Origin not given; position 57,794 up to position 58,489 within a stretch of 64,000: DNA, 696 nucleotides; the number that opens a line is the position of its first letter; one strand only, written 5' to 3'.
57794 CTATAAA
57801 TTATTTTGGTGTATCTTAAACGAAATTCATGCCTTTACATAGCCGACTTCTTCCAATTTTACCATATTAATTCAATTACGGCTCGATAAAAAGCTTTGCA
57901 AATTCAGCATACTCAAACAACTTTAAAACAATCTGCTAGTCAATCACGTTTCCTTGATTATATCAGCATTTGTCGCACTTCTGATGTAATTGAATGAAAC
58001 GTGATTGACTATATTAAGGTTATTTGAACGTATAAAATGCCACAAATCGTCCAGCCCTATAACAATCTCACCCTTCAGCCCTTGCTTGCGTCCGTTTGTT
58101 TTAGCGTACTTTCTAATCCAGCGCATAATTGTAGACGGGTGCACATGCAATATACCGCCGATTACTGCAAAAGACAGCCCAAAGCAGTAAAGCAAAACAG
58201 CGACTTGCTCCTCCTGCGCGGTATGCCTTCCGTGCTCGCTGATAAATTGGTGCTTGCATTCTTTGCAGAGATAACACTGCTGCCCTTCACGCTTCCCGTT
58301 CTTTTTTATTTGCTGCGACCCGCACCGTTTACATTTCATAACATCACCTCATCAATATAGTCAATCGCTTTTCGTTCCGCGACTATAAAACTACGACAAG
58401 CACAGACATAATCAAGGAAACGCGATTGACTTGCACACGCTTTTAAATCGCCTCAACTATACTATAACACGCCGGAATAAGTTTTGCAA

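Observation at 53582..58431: Unexplained 73-bp fixed-length palindromic element (3 copies) with compensatory changes, bracketing an IS1 remnant and a gene block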

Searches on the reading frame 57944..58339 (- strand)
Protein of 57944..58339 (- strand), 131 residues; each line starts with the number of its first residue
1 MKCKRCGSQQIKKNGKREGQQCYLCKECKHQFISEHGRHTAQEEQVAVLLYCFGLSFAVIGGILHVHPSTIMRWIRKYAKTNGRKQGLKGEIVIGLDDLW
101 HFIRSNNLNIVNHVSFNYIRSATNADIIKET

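Call 13: search_protein_families(library=pfam, proteins=[window:57944-58339:-])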
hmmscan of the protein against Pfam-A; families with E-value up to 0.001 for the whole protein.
window:57944-58339:- (131 aa): 2 families
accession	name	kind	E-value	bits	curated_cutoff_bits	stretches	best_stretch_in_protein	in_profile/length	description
PF13384.12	HTH_23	-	5.5e-06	26.5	24.6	1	44-83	7-45/50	Homeodomain-like domain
PF13936.12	HTH_38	-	0.00015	21.9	27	1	50-76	16-42/44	Helix-turn-helix domain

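Call 49: search_protein_families(library=ncbifam, proteins=[window:58016-58339:-], max_evalue=0.1)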
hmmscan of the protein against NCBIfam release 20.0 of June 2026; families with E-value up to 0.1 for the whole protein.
seq(108 aa): 8 families
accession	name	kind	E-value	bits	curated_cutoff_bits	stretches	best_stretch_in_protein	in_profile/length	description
NF033558.1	transpos_IS1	equivalog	1.8e-21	77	100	1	3-105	1-109/199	IS1 family transposase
NF050000.1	IS1_IS1595_Zn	domain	1.8e-10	41.2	28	1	3-34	1-33/34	IS1/IS1595 family N-terminal zinc-binding domain-containing protein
NF048018.1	IS256_N_4Cys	domain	1.1e-09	38.8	27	1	2-32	1-31/31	transposase-like zinc-binding domain-containing protein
NF048019.1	IS256_Zn_var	equivalog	2e-09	37.1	150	1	5-97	2-93/304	IS256 family transposase, variant Zn-binding type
NF033544.1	transpos_IS1249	exception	0.00034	19.9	300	1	2-51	3-53/382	IS1249 family transposase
NF033587.1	transpos_IS6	equivalog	0.0057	16.4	125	1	44-81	11-54/202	IS6 family transposase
NF033545.0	transpos_IS630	equivalog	0.018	14.5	100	1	46-82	3-40/299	IS630 family transposase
NF047912.1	ECs_2282_CxxC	subfamily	0.058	13.3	37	1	1-32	3-37/60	ECs_2282 family putative zinc-binding protein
